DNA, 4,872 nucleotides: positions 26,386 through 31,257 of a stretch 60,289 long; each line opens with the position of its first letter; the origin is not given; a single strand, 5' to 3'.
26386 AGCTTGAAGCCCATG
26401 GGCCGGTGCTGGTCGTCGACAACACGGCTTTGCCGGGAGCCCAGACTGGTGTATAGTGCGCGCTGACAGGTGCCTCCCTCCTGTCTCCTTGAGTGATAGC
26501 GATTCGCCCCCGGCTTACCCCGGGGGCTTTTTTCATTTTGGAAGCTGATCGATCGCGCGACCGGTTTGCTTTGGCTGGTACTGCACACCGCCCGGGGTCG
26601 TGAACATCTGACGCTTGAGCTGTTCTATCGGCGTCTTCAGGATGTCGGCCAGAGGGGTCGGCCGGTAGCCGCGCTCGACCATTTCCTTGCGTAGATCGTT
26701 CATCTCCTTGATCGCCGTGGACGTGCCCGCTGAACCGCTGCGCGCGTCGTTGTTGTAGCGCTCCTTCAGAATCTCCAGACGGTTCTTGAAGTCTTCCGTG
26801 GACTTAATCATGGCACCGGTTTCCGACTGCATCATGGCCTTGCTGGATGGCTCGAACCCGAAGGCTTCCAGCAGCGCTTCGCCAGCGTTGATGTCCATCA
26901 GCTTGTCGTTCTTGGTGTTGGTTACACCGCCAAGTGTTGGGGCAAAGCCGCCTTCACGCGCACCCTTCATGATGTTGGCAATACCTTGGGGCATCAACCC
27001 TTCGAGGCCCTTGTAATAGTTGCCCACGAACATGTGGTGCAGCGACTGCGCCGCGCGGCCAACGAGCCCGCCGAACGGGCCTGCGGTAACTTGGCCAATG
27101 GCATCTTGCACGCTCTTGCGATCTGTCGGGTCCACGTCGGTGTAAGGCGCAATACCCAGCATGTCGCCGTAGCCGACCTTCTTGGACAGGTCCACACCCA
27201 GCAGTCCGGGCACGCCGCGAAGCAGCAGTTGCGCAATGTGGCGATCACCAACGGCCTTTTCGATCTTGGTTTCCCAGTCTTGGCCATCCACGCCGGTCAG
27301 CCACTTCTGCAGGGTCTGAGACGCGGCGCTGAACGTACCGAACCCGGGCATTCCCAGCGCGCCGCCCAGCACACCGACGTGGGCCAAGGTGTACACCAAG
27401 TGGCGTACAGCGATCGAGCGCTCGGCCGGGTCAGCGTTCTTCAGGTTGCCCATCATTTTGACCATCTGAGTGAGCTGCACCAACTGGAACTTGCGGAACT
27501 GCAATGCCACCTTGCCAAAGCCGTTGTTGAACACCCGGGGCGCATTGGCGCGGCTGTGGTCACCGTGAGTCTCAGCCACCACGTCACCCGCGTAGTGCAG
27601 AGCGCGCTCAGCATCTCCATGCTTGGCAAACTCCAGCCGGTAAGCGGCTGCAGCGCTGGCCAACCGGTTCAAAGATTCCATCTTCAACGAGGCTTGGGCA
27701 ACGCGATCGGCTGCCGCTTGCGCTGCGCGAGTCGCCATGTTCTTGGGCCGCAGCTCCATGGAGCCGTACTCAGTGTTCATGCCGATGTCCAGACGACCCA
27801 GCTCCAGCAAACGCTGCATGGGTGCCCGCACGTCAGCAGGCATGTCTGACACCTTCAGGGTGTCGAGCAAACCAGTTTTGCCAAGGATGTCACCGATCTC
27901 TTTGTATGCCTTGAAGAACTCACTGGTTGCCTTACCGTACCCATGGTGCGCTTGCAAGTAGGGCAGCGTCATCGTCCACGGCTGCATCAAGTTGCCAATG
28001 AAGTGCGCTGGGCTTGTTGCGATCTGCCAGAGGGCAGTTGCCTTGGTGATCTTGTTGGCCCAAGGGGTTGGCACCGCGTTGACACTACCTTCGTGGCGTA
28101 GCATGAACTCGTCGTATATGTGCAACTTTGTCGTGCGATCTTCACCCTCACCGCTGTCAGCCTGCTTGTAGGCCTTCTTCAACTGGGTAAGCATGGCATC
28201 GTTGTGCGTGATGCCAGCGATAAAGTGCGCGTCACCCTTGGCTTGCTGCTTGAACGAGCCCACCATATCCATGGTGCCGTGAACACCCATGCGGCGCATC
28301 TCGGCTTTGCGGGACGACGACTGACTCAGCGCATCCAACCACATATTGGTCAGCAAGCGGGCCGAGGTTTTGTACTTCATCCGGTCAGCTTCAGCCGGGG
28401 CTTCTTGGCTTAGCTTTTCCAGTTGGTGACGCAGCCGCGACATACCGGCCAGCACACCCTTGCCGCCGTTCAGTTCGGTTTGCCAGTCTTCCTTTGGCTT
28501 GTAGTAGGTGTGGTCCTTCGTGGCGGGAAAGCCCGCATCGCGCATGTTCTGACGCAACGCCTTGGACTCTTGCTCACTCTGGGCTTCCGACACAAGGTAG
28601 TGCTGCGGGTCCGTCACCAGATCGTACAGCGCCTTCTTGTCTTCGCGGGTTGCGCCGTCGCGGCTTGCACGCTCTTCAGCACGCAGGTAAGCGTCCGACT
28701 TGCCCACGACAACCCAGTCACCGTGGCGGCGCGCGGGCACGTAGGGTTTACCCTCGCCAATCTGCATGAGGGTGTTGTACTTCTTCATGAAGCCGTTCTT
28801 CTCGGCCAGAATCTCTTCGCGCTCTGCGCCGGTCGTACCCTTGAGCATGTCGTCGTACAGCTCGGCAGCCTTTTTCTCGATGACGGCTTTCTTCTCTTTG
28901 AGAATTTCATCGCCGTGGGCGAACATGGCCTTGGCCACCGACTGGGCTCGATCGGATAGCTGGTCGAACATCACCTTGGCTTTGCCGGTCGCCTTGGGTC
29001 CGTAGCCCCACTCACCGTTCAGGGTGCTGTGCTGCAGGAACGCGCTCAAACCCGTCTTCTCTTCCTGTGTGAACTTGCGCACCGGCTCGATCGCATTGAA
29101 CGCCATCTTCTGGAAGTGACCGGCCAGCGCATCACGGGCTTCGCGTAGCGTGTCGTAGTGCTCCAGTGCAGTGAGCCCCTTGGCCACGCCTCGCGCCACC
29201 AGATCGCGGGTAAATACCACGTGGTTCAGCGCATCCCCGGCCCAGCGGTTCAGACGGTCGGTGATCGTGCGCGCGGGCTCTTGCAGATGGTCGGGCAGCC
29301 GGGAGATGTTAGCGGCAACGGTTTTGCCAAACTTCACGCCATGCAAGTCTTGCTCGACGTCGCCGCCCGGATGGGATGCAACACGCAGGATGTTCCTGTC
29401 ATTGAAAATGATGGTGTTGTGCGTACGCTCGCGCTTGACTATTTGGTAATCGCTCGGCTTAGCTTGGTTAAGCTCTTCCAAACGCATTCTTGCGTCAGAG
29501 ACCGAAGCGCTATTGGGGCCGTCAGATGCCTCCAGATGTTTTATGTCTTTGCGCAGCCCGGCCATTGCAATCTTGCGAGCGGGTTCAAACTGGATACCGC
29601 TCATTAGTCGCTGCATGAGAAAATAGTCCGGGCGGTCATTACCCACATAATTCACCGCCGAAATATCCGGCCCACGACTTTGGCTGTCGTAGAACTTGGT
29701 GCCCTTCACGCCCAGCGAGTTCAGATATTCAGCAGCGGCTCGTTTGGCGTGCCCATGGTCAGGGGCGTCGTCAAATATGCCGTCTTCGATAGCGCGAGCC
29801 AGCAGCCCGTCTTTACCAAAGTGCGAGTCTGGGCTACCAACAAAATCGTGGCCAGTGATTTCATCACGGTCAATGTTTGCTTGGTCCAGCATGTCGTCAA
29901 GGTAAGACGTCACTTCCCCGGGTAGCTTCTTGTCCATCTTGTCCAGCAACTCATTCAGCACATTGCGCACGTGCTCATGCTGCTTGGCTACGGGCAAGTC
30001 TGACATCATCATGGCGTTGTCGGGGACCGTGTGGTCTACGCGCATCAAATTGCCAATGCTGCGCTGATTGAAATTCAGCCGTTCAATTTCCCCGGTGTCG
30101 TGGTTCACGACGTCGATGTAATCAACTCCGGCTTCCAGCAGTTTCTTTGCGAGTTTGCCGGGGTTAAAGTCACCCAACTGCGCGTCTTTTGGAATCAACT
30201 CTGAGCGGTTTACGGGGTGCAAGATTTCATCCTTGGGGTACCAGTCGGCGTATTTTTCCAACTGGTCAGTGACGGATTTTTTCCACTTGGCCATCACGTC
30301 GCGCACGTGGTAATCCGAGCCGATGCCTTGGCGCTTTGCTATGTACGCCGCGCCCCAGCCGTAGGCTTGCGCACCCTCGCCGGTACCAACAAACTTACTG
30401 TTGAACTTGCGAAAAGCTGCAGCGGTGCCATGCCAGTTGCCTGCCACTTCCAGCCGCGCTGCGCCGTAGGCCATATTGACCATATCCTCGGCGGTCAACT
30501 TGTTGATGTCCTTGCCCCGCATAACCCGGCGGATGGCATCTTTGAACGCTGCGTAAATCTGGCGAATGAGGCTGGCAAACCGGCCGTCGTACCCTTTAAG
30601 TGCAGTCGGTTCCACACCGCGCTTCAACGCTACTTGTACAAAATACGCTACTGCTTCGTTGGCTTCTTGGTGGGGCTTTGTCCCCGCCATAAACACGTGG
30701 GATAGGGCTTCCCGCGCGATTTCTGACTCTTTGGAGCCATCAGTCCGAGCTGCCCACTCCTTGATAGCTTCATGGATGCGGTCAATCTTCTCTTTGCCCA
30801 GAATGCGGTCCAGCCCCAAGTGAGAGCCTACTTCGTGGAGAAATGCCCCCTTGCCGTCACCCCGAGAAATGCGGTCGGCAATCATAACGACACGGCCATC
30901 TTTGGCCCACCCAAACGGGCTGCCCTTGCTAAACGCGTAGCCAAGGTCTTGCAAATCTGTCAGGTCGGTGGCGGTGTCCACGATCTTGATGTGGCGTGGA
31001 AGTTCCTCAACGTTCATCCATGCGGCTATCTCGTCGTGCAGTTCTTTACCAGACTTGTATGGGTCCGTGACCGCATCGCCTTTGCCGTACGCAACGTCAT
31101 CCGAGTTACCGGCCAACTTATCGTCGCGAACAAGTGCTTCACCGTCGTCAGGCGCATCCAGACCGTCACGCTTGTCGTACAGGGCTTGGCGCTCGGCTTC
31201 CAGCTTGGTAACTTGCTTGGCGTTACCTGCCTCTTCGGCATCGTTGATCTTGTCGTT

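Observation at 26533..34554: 2673-aa giant polyvalent-type virion protein taking up 13% of the genome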

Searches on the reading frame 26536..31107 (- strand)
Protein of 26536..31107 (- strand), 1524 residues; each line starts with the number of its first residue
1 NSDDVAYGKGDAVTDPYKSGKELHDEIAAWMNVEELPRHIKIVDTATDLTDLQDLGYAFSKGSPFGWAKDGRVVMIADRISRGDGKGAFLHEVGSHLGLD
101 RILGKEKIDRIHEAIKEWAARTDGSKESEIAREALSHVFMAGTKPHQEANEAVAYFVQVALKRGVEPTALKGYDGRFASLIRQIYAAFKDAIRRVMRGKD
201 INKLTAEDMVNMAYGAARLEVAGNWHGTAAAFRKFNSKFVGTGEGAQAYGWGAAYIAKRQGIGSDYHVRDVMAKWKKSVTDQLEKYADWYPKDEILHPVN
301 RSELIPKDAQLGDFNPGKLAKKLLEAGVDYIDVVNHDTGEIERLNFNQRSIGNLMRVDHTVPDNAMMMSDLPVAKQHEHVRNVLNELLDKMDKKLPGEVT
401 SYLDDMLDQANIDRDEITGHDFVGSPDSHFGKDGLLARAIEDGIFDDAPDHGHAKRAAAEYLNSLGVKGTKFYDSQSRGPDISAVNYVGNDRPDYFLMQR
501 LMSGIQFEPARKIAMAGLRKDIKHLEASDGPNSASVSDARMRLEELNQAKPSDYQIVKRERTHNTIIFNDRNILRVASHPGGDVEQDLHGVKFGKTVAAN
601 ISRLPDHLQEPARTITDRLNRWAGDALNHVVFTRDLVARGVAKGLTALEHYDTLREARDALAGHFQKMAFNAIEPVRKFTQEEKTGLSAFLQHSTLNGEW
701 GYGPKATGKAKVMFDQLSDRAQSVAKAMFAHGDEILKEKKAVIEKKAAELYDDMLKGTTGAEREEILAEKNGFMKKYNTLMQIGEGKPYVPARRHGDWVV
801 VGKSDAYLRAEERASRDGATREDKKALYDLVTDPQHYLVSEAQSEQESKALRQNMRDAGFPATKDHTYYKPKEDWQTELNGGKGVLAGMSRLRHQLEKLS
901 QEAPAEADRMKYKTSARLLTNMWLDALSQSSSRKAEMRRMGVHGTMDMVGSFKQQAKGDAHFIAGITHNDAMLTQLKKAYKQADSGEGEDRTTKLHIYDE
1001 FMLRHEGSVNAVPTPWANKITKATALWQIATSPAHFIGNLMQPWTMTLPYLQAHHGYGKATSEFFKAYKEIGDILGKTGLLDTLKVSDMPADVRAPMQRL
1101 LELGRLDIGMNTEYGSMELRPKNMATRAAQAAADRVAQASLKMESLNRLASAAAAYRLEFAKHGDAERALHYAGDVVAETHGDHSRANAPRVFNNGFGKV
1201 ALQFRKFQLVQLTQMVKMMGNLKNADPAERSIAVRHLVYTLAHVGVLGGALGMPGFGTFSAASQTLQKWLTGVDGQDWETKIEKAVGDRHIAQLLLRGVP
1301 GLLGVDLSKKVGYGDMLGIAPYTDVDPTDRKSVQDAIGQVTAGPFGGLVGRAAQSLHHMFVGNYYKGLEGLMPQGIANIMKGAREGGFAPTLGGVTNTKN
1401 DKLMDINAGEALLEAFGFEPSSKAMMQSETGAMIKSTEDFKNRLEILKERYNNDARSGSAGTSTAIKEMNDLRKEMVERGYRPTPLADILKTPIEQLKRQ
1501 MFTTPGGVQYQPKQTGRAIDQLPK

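Call 36: find_homologous_proteins(query=A1, max_evalue=1e-10)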
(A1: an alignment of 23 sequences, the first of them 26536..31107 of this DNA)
Query A1 (23 sequences) (1524 aa, profile of the alignment): 476 proteins with E <= 1e-10 among 8000 candidates; the best 120 are listed.
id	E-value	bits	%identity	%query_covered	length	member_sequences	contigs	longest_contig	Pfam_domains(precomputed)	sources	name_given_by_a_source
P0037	0.0e+0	1980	30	99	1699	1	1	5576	-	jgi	jgi:hypothetical protein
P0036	0.0e+0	1964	28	60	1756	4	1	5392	-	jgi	jgi:hypothetical protein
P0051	0.0e+0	1960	31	98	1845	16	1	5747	-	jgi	jgi:hypothetical protein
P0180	0.0e+0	1950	32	99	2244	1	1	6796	-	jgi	-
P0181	0.0e+0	1946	31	98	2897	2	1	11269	-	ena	-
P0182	0.0e+0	1943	30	98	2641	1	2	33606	-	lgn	-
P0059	0.0e+0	1935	34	61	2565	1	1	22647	-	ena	-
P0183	0.0e+0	1933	32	99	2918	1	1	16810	-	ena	-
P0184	0.0e+0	1922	34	99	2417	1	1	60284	-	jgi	jgi:hypothetical protein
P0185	0.0e+0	1918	34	98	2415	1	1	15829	-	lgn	-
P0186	0.0e+0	1917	33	99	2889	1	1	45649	-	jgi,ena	jgi:hypothetical protein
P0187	0.0e+0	1917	28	61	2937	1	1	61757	PF18838.8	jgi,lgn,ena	-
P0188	0.0e+0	1909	30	98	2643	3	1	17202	-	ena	-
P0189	0.0e+0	1908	32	76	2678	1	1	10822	-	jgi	-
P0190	0.0e+0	1907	33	99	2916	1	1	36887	-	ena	-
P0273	0.0e+0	1677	33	62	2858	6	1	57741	PF18858.7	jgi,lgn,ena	jgi:hypothetical protein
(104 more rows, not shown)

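Call 48: search_protein_families(library=pfam, proteins=[P0187, P0273], max_evalue=0.01)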
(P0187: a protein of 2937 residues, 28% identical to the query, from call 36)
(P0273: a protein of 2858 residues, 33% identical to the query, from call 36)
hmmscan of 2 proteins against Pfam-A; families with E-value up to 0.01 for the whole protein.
P0187 (2937 aa): 1 family
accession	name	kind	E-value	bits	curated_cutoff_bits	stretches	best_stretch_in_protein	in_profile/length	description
PF18838.6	LPD23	-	2.3e-15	56.5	27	1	1709-1754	13-58/58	Large polyvalent protein associated domain 23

P0273 (2858 aa): 2 families
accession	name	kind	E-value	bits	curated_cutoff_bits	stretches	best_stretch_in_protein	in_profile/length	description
PF18858.6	LPD39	-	2.1e-05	24.7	27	0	1970-2011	28-69/198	Large polyvalent protein associated domain 39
PF18760.7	ART-PolyVal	-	0.0003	22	31.2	1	1586-1683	10-96/140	ADP-Ribosyltransferase in polyvalent proteins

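Call 51: find_related_loci(query=A1, collection=genome_contigs, flank=10000)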
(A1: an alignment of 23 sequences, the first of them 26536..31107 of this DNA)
Query A1 (1524 aa) in genome_contigs; peptide patterns used: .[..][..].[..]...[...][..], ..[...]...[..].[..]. (x = any residue, [..] = any of these).
40 stretches matched a pattern; 10 encode a relative of the query (tblastn E <= 1e-3); 10 distinct loci.
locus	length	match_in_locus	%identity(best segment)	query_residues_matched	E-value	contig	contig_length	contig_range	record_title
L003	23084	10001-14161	29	23-1516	2e-116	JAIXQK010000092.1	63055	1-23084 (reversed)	MAG: Oxalobacteraceae bacterium isolate C4_MAG_00025 pond_C4_MAG_00025_000000000121, whole genome shotgun sequence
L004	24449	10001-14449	33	12-1522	0e+0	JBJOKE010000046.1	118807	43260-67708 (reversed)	MAG: Pseudomonadota bacterium isolate stroublescreek_2019_sw_WHONDRS-S19S_0089_B_bin.77 scaffold_1115055, whole genome s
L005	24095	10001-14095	29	66-1522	1e-144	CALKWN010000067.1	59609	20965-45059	MAG TPA_asm: uncultured candidate division WWE3 bacterium isolate SRR6007446_bin.103_CONCOCT_v1.1_MAG genome assembly, c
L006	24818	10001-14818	27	7-1522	4e-93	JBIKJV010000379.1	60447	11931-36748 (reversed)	MAG: Phycisphaerales bacterium isolate ME2014-07-04_3300034018_group5_bin62 Rohwer_bin1603_scaffold_93_c1, whole genome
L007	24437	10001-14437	26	21-1524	1e-73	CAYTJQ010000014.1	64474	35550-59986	MAG TPA_asm: uncultured Alteromonadaceae bacterium isolate SRP332253_co1_157 genome assembly, contig: NODE_436_length_64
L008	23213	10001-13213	24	24-1424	1e-26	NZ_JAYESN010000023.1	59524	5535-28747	MAG: Lamprobacter sp. isolate SM2E assembly_contig_23, whole genome shotgun sequence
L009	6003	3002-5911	38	71-1078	1e-23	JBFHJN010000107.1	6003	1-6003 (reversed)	MAG: Coriobacteriia bacterium isolate Mix_sand07.2021.05.G.64 k141_789401_length_6003_cov_168.9509, whole genome shotgun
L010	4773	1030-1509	36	70-230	1e-22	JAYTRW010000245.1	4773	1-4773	MAG: Methylotenera sp. isolate GFS_4863 GFS_4863_244, whole genome shotgun sequence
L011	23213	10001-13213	33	40-1424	2e-20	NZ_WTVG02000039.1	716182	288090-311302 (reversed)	Aromatoleum anaerobium strain LuFRes1 2, whole genome shotgun sequence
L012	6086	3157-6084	23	71-1300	1e-19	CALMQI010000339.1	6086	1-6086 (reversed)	MAG TPA_asm: uncultured Burkholderiales bacterium isolate SRR5739202_bin.26_CONCOCT_v1.1_MAG genome assembly, contig: ER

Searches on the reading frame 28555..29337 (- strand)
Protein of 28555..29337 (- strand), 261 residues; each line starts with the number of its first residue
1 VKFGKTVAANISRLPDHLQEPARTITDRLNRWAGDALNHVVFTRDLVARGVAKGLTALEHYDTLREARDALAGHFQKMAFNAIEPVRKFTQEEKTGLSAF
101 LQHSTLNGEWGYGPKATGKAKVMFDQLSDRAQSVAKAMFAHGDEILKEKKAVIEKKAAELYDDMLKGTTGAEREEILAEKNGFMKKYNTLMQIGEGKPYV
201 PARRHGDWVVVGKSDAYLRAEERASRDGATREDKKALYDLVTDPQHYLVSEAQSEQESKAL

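Call 14: search_protein_families(library=pfam, proteins=[window:28555-29337:-], max_evalue=10)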
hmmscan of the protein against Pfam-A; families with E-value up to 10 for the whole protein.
window:28555-29337:- (261 aa): 0 families

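Call 93: search_protein_families(library=phrogs, proteins=[window:28555-29337:-], max_evalue=0.1)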
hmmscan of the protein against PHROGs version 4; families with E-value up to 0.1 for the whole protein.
window:28555-29337:- (261 aa): 2 families
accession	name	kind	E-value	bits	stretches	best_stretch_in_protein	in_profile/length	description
phrog_20407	-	unknown function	0.042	14.9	1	136-242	22-130/138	-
phrog_7609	-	unknown function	0.095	14.1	0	144-197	50-101/130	-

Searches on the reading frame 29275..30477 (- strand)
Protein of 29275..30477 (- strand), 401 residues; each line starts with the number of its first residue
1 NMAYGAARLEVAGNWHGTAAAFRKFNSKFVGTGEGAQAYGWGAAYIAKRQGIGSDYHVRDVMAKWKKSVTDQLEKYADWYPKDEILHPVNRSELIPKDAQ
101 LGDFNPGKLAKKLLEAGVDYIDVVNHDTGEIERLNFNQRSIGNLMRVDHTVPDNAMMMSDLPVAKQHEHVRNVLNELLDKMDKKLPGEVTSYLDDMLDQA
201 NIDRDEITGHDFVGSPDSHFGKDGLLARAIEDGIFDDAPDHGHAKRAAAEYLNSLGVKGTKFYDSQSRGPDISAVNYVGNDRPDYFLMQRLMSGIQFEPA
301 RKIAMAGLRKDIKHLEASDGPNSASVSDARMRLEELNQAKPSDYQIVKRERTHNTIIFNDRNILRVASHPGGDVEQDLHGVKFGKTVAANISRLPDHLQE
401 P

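Call 14: search_protein_families(library=pfam, proteins=[window:29275-30477:-], max_evalue=10)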
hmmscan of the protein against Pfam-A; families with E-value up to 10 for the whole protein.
window:29275-30477:- (401 aa): 3 families
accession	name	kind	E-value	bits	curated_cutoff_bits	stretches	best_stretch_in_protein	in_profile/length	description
PF04947.19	Pox_VLTF3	-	0.0029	17.8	25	1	165-210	9-54/168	Poxvirus Late Transcription Factor VLTF3 like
PF04216.18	FdhE_N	-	0.13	13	28.7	1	160-207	75-122/167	FdhE, N-terminal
PF18760.7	ART-PolyVal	-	0.15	13.3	31.2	1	15-58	10-46/140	ADP-Ribosyltransferase in polyvalent proteins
